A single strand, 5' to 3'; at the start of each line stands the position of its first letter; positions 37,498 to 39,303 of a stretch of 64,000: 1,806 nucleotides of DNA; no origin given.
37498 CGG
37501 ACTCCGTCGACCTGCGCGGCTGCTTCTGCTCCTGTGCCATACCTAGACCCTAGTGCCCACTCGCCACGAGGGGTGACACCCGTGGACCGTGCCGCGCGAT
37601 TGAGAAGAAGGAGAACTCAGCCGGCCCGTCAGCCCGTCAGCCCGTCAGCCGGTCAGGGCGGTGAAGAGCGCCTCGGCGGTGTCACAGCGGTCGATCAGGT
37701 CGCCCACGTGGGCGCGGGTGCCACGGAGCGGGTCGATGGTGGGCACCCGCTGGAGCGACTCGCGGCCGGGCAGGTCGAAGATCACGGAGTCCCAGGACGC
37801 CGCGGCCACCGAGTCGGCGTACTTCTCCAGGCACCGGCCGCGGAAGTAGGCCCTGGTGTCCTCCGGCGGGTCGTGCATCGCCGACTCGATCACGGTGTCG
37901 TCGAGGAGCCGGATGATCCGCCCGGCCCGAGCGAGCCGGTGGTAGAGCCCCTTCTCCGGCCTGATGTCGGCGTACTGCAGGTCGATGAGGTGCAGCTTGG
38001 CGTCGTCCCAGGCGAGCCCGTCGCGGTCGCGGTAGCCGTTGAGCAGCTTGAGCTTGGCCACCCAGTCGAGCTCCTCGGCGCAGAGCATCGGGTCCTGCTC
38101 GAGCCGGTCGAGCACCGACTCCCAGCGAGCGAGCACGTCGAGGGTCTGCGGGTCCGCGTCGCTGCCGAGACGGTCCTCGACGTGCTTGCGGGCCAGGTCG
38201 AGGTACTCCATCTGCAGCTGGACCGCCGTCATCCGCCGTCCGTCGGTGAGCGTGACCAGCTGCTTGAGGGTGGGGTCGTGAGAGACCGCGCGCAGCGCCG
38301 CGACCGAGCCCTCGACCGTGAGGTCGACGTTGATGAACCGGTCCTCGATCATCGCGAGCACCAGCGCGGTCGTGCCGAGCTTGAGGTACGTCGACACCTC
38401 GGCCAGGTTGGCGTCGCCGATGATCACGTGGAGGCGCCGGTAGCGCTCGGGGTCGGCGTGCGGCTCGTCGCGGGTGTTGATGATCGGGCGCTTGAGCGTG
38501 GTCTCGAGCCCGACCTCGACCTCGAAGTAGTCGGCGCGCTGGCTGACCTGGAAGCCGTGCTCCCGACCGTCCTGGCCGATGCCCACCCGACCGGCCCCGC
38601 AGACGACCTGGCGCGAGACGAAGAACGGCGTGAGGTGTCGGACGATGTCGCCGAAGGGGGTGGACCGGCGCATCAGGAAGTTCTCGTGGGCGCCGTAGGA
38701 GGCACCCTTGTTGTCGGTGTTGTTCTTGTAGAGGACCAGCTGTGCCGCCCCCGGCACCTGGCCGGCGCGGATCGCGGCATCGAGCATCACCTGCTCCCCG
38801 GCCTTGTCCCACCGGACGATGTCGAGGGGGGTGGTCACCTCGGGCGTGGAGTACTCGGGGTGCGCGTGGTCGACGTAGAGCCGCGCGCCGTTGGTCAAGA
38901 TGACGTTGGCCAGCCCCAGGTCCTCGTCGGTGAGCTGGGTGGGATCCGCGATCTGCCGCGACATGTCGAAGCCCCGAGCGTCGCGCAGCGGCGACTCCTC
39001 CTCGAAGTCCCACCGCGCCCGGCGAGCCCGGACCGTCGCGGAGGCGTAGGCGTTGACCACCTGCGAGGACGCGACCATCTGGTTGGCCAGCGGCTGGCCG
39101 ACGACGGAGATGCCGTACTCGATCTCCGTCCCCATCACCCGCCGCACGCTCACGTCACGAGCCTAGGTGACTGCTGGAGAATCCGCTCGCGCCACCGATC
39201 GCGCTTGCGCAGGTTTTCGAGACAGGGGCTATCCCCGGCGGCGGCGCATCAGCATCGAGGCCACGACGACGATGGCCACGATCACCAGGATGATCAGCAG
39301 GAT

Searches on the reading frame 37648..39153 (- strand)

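Call 35: search_protein_families(library=pfam, proteins=[window:37648-39153:-], max_evalue=0.00001)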
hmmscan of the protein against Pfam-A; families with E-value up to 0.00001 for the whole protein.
window:37648-39153:- (502 aa): 1 family
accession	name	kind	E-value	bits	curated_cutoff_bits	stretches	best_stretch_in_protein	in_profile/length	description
PF03136.20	Pup_ligase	-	1.3e-188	628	25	1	5-457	1-440/441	Pup-ligase protein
